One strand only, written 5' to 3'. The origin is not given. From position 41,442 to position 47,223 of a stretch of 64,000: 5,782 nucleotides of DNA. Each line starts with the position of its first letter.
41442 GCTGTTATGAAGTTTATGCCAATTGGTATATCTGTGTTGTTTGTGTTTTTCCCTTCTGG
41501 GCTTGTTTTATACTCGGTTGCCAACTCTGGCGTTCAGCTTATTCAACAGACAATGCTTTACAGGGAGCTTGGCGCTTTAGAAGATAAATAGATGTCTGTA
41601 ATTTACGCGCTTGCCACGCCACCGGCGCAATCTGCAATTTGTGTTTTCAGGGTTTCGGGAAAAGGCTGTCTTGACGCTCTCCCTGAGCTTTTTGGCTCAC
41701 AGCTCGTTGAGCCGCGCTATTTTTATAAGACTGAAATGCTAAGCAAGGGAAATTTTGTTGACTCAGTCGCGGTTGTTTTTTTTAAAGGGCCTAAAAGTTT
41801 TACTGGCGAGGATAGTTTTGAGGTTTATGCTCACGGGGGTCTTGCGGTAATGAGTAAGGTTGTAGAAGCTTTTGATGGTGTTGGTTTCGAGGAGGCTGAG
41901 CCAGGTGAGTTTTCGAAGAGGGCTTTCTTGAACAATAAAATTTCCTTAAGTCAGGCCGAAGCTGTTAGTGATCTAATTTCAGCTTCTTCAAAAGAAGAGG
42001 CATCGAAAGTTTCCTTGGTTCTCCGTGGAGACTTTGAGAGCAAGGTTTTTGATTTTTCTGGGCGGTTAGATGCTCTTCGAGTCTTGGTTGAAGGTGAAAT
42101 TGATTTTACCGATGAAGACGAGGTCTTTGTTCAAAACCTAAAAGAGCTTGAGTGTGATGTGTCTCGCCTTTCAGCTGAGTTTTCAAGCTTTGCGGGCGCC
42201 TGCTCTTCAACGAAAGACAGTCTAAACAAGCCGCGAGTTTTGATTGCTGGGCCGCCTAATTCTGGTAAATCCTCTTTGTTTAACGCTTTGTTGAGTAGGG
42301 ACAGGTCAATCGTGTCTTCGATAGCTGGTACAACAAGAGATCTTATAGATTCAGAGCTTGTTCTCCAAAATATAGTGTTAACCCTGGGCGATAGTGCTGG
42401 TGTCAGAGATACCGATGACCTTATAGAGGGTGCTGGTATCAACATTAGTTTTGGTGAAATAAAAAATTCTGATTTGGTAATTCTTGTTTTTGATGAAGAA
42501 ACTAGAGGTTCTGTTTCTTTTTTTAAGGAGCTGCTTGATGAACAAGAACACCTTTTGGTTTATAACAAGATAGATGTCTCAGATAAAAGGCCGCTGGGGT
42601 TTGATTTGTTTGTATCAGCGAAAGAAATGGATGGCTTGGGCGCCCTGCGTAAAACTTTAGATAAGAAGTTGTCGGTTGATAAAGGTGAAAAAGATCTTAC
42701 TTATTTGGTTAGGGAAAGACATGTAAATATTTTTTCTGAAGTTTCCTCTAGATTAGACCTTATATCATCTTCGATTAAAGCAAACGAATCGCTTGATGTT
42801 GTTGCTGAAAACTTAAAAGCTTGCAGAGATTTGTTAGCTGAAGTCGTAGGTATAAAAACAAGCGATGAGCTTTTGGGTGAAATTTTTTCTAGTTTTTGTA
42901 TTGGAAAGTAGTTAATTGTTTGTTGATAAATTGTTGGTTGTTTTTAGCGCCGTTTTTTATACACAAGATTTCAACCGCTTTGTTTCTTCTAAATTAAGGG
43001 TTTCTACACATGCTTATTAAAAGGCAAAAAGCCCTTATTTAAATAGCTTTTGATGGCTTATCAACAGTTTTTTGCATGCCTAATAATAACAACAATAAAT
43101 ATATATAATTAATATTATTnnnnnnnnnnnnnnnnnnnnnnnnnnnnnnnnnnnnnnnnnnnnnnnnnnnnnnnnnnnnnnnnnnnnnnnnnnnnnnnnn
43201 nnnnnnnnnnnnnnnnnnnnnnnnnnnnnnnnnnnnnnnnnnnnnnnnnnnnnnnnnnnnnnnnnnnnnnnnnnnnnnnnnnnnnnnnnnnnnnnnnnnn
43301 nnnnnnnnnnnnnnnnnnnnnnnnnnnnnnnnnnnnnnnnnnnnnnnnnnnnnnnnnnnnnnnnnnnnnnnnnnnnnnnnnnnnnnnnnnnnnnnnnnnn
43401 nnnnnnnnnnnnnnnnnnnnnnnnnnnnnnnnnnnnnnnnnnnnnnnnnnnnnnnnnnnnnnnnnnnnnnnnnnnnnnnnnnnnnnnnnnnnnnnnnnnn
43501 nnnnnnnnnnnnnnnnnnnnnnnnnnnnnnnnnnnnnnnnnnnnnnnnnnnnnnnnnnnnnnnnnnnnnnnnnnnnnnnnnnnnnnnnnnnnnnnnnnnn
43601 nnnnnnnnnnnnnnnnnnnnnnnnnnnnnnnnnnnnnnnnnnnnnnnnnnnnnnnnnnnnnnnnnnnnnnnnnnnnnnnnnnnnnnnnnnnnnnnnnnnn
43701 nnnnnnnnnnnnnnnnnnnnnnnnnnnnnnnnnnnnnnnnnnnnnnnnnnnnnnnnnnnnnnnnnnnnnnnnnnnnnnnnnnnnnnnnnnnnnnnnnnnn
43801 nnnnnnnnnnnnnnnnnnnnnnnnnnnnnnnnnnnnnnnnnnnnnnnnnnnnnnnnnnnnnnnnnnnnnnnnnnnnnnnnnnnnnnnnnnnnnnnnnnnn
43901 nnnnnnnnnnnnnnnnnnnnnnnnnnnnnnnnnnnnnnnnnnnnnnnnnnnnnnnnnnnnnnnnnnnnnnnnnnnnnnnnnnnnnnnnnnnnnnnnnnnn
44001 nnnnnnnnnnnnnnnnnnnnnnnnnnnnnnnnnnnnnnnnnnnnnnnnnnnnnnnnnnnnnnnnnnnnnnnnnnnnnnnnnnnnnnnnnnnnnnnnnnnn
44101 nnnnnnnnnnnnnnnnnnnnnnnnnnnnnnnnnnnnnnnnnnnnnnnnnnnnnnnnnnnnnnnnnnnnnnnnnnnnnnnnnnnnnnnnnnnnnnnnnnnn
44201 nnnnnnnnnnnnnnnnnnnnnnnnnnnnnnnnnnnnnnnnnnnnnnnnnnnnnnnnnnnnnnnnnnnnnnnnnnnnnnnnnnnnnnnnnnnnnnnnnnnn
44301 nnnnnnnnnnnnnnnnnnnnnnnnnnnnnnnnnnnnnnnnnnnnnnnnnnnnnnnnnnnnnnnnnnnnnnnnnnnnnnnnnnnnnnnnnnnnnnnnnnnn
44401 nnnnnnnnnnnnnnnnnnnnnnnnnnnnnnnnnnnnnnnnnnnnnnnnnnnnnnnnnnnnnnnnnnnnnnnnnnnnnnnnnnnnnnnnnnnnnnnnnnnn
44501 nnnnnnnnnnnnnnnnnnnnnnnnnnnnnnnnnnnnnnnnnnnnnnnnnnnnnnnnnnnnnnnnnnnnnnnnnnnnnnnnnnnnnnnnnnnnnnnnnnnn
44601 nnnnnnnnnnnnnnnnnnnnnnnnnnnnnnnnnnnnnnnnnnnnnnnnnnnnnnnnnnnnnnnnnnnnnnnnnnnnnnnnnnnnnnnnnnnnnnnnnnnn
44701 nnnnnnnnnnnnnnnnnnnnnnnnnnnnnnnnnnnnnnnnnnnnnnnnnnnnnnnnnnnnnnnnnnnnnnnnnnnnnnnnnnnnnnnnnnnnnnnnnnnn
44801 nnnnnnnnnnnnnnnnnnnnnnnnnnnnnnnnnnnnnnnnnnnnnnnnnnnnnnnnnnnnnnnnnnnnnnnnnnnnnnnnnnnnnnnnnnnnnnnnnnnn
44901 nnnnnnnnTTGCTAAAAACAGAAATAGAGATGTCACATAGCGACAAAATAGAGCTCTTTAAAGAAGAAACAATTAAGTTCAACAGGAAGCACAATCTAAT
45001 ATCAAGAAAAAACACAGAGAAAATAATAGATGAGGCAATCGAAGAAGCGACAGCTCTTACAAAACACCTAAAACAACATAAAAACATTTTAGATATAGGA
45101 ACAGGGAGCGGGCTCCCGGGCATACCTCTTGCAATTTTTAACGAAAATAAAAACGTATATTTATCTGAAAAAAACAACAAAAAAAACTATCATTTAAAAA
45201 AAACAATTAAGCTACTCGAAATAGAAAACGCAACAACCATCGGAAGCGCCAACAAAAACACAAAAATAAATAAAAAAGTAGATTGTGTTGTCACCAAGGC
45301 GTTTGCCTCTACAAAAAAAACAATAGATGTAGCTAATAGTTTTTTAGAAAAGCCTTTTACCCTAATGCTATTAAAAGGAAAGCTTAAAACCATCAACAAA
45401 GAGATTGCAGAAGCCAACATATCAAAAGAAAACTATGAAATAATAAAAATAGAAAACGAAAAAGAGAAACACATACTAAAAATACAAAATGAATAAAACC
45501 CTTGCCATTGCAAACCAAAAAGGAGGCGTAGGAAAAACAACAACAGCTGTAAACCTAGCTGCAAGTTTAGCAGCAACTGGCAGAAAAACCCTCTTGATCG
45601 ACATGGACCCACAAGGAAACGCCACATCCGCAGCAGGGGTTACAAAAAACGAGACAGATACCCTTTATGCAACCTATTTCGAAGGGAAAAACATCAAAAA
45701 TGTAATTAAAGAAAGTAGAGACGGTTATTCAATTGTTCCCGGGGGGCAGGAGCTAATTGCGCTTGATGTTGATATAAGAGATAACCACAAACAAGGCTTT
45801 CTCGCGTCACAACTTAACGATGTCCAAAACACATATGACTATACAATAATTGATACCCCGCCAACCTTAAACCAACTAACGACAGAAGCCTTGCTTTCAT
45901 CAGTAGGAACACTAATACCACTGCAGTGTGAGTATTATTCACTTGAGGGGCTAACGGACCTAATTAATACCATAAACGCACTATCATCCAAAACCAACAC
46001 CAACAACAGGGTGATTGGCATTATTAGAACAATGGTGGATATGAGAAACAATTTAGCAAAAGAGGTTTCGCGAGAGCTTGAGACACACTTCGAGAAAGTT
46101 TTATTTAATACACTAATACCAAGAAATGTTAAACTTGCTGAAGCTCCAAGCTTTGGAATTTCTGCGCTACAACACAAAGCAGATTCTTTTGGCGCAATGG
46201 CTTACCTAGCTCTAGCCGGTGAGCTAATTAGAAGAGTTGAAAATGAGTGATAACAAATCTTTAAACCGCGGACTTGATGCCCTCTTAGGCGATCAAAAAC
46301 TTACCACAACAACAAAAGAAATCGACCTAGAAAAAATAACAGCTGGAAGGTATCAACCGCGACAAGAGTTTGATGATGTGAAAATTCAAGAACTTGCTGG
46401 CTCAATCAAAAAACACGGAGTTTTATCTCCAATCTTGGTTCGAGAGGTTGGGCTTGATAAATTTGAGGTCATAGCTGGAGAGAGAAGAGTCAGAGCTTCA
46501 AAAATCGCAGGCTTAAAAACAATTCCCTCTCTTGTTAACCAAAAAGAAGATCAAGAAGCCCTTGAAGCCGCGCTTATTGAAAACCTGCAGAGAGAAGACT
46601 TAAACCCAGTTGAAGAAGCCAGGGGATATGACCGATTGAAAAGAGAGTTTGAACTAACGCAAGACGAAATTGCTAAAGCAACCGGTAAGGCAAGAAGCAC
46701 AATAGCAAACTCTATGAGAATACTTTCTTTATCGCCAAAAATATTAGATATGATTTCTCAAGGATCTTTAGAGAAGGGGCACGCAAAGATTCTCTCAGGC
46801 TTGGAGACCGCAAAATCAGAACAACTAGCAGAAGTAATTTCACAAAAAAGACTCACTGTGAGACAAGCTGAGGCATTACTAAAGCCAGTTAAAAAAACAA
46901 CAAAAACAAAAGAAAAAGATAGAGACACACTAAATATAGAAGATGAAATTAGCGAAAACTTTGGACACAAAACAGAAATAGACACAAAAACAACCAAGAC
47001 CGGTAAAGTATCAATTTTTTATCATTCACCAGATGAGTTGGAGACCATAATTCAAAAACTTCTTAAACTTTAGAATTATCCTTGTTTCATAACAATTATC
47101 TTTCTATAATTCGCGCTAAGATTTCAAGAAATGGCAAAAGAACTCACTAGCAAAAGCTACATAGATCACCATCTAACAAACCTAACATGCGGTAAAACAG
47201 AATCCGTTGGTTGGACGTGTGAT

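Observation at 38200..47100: Sharp strand-composition switch at about 43.0 kb with polarity opposite to a normal origin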

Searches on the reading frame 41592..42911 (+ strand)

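Call 9: search_protein_families(library=ncbifam, proteins=[window:41592-42911:+], max_evalue=0.00001)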
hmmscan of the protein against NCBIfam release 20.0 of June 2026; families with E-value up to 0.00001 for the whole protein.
window:41592-42911:+ (439 aa): 12 families
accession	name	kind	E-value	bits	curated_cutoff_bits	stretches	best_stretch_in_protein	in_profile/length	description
NF003661.0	PRK05291.1-3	equivalog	2.9e-103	346.6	380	1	2-439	4-448/448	tRNA uridine-5-carboxymethylaminomethyl(34) synthesis GTPase MnmE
TIGR00450.1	mnmE_trmE_thdF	equivalog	8.7e-86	288.7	252.6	1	8-439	1-446/446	tRNA uridine-5-carboxymethylaminomethyl(34) synthesis GTPase MnmE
TIGR03594.1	GTPase_EngA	equivalog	1.6e-22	80.1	306.7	1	209-330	171-299/432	ribosome biogenesis GTPase Der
TIGR03918.1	GTP_HydF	equivalog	5.1e-17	61.8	325.55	1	211-368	5-175/392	[FeFe] hydrogenase H-cluster maturation GTPase HydF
NF000908.1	PRK00089.1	equivalog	7.9e-15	54.9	237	1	216-332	6-125/291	GTPase Era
NF002828.0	PRK03003.1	equivalog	1.8e-13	49.9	631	1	210-329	210-336/477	ribosome biogenesis GTPase Der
NF007071.0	PRK09518.1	equivalog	4.4e-13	48.6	953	1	213-331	444-569/706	bifunctional cytidylate kinase/GTPase Der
TIGR00231.1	small_GTP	domain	1.1e-12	48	42.5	1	213-331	3-126/164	GTP-binding protein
TIGR00436.1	era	equivalog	3.2e-09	36.6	116.25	1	216-330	3-120/270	GTPase Era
TIGR03596.1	GTPase_YlqF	equivalog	2.2e-07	30.5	208.2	0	213-251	118-156/276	ribosome biogenesis GTPase YlqF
TIGR00437.1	feoB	equivalog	6.6e-07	28.4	315.65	1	220-333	1-115/594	ferrous iron transport protein B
TIGR03597.1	GTPase_YqeH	equivalog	9.2e-06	25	297.4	0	209-275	151-219/361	ribosome biogenesis GTPase YqeH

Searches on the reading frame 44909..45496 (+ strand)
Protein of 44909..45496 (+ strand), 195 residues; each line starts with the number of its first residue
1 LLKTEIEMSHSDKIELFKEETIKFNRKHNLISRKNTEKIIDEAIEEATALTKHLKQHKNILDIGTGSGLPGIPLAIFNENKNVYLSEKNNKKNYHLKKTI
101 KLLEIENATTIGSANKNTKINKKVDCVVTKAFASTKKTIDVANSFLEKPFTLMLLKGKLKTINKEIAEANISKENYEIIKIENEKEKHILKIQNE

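Call 9: search_protein_families(library=ncbifam, proteins=[window:44909-45496:+], max_evalue=0.00001)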
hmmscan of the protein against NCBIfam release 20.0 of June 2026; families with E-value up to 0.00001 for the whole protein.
window:44909-45496:+ (195 aa): 5 families
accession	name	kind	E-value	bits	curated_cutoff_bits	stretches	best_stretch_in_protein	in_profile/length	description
TIGR00138.1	rsmG_gidB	equivalog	5.8e-30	104.3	99.5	1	15-189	2-178/183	16S rRNA (guanine(527)-N(7))-methyltransferase RsmG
TIGR03534.1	RF_mod_PrmC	equivalog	5.9e-10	39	199.1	1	27-129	64-162/253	peptide chain release factor N(5)-glutamine methyltransferase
NF047824.1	tRNAwyosineTaw2Meth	equivalog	7e-10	39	350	1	16-189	51-218/245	tRNA(Phe) (4-demethylwyosine(37)-C(7)) aminocarboxypropyltransferase Taw2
TIGR00406.1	prmA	equivalog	1.5e-06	27.9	183.15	1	52-185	155-285/288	50S ribosomal protein L11 methyltransferase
TIGR00536.1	hemK_fam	subfamily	2e-06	27.1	115.5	1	26-129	88-188/286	HemK family protein methyltransferase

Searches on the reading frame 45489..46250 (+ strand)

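Call 9: search_protein_families(library=ncbifam, proteins=[window:45489-46250:+], max_evalue=0.00001)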
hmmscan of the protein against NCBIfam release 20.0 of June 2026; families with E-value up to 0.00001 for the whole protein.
window:45489-46250:+ (253 aa): 26 families (the best 25 are shown)
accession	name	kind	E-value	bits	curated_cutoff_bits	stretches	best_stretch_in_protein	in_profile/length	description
NF041546.1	ParA_partition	equivalog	3.9e-32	111.5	180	2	5-83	2-80/203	ParA family partition ATPase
TIGR03453.1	partition_RepA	equivalog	2.8e-23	82.4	348.45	1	4-153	106-272/387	plasmid partitioning protein RepA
TIGR03371.1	cellulose_yhjQ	equivalog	2.9e-23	82.6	157.85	1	3-246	2-241/246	cellulose biosynthesis protein BcsQ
TIGR01969.1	minD_arch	subfamily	3.3e-22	78.9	201.75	1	4-248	2-232/251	cell division ATPase MinD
NF041283.1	PrgP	equivalog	1.3e-21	77.2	400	1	2-225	2-237/297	ParA superfamily DNA segregation protein PrgP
NF010443.0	PRK13869.1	subfamily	1.3e-15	57.1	446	1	4-148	123-284/405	plasmid-partitioning protein RepA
TIGR01968.1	minD_bact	equivalog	1.9e-12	47.1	212.9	1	3-40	2-39/261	septum site-determining protein MinD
TIGR01007.1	eps_fam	subfamily_domain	2.7e-12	46.6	108.05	1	2-138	17-149/204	polysaccharide biosynthesis tyrosine autokinase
NF010259.0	PRK13705.1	equivalog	3e-09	36.3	725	1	4-155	108-274/388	plasmid-partitioning protein SopA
NF041136.1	MrpORP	equivalog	3.8e-09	36.3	450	1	3-143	6-144/365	iron-sulfur cluster carrier protein MrpORP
TIGR01005.1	eps_transp_fam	subfamily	4.5e-09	35.1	411.7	1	4-187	548-722/754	exopolysaccharide transport protein family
TIGR00345.1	GET3_arsA_TRC40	subfamily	8.4e-09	35.4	135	1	11-44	5-38/299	TRC40/GET3/ArsA family transport-energizing ATPase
NF047398.1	AAA_KGGVGR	domain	2.3e-08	34.6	90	1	4-40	4-40/190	KGGVGR-motif variant AAA ATPase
NF033200.1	F430_CfbC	exception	2.9e-08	33.4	402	1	10-48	7-45/260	Ni-sirohydrochlorin a,c-diamide reductive cyclase ATP-dependent reductase subunit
NF009701.0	PRK13230.1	subfamily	8e-08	31.6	350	1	10-55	8-53/291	nitrogenase reductase-like protein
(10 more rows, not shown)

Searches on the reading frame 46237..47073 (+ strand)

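Call 9: search_protein_families(library=ncbifam, proteins=[window:46237-47073:+], max_evalue=0.00001)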
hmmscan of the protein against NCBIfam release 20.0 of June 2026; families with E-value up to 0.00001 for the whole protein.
window:46237-47073:+ (278 aa): 6 families
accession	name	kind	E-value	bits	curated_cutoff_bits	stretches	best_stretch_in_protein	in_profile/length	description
TIGR04285.1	nucleoid_noc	exception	3.2e-64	216.7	315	1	27-230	3-206/255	nucleoid occlusion protein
TIGR00180.1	parB_part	domain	3.1e-52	177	58.45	1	25-201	4-185/186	ParB/RepB/Spo0J family partition protein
TIGR03734.1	PRTRC_parB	hypoth_equivalog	4.2e-37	127.9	278.6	1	39-218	6-189/555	PRTRC system ParB family protein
NF010406.0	PRK13832.1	subfamily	1.2e-16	60.4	640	1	46-211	25-189/578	plasmid partitioning protein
TIGR03454.1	partition_RepB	equivalog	3e-16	59.7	201.5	1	25-169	63-208/325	plasmid partitioning protein RepB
NF010440.0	PRK13866.1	equivalog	1.1e-06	28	522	1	47-134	87-175/336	plasmid partitioning protein RepB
